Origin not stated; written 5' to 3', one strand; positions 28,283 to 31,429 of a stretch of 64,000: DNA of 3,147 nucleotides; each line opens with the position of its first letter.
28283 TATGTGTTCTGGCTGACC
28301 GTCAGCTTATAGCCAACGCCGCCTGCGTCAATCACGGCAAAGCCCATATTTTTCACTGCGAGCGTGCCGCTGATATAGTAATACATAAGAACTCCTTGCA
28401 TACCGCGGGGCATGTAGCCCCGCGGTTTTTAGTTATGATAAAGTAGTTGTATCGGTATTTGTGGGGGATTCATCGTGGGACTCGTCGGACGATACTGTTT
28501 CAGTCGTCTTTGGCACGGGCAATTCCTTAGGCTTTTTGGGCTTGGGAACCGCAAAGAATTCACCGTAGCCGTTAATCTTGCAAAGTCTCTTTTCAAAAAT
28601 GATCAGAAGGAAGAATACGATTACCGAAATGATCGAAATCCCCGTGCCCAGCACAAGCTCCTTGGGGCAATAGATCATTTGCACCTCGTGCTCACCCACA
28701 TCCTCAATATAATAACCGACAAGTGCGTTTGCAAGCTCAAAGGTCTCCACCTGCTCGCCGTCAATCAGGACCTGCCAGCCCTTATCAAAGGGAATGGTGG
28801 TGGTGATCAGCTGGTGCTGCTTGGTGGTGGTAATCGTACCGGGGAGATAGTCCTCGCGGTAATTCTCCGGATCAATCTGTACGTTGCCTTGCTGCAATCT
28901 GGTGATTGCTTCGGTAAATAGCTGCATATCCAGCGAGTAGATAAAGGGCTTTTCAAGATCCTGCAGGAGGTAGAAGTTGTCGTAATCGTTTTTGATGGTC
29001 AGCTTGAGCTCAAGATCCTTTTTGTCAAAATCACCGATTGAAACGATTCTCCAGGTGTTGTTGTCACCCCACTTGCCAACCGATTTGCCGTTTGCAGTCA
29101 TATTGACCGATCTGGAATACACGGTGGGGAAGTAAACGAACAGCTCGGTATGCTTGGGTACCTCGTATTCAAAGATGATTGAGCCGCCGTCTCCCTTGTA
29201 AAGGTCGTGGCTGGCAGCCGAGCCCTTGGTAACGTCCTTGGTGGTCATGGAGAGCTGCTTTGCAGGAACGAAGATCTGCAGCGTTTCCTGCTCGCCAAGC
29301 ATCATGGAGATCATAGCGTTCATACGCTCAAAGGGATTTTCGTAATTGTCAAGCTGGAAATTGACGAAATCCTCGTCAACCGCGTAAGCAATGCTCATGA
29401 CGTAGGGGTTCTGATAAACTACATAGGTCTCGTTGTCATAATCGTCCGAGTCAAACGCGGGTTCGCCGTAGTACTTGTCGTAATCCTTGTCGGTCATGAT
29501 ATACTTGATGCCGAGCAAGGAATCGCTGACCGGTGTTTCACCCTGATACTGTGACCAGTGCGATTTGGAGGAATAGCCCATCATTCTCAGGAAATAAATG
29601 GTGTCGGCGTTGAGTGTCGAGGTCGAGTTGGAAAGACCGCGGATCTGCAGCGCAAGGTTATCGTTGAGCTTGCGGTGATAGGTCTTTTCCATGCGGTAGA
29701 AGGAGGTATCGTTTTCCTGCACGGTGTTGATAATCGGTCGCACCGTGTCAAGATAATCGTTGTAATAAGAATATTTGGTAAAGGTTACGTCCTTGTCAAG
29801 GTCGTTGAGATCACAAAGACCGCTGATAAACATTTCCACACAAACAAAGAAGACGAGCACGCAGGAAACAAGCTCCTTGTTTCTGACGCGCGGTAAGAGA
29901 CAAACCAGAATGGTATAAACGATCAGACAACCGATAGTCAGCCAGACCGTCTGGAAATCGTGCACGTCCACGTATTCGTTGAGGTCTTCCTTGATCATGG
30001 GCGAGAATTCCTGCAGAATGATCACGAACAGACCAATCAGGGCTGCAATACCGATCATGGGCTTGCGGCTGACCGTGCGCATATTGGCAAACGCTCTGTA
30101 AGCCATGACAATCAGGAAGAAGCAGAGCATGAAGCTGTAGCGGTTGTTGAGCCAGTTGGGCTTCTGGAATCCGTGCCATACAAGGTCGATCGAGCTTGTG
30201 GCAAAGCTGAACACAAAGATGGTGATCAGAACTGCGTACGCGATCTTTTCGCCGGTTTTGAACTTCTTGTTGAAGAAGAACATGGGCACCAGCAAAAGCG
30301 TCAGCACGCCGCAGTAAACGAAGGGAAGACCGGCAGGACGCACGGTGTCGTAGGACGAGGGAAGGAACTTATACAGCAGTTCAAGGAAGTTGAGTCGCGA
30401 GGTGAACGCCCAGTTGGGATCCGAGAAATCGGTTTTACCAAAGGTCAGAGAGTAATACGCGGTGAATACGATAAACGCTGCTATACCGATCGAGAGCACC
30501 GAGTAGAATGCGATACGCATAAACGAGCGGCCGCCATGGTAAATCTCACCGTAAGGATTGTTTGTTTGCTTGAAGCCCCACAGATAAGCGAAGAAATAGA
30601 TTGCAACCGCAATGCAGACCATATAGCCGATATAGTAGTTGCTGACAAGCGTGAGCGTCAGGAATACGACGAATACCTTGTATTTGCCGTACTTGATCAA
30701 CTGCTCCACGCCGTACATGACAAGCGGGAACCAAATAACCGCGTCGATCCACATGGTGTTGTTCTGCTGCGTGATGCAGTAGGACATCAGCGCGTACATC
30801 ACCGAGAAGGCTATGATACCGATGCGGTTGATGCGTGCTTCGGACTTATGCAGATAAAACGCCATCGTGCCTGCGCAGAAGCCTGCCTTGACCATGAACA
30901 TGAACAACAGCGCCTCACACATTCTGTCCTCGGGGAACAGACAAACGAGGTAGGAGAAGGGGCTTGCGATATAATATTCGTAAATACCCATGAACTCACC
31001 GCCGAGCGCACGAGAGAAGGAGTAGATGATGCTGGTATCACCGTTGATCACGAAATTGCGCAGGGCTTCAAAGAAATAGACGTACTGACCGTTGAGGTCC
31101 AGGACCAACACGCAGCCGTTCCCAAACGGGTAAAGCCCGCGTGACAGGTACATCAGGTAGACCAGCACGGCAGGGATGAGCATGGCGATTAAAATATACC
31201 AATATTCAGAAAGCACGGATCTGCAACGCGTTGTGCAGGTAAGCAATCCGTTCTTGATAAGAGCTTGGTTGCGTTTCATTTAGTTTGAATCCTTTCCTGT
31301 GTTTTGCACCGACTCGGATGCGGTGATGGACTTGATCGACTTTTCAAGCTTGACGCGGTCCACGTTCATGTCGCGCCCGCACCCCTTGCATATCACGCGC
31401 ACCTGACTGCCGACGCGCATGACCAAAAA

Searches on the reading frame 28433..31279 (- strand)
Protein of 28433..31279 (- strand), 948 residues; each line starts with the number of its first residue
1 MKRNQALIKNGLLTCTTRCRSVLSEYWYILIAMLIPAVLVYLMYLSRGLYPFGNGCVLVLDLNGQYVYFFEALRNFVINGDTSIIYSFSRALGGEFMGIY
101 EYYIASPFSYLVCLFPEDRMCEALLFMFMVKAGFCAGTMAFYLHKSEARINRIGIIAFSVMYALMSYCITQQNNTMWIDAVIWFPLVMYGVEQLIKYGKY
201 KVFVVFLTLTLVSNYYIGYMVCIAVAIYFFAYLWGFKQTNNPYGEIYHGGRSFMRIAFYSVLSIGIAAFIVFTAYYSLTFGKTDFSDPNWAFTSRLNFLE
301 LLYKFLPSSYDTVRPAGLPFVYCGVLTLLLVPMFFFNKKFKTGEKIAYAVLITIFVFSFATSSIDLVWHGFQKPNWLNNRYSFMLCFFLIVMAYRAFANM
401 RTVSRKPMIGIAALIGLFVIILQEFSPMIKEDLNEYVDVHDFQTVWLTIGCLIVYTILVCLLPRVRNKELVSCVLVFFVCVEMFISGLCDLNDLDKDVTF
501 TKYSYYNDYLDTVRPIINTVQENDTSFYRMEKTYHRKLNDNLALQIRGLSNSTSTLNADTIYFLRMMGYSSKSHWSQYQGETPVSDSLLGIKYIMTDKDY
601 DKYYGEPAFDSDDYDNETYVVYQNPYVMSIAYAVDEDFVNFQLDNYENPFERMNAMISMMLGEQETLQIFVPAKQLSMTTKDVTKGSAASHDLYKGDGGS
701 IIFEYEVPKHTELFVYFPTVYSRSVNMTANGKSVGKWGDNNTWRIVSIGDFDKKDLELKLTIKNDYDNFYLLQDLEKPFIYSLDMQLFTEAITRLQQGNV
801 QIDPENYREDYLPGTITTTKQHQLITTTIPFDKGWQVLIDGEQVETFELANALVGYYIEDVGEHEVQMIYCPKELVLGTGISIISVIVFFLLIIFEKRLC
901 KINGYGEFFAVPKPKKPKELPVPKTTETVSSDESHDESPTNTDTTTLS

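Call 53: search_protein_families(library=pfam, proteins=[window:28433-31279:-], max_evalue=0.001)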
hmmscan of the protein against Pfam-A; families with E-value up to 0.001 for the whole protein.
window:28433-31279:- (948 aa): 1 family
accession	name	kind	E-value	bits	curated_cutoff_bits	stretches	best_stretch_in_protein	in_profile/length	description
PF09586.16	YfhO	-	3.2e-181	605.2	28.5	1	33-882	2-835/835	Bacterial membrane protein YfhO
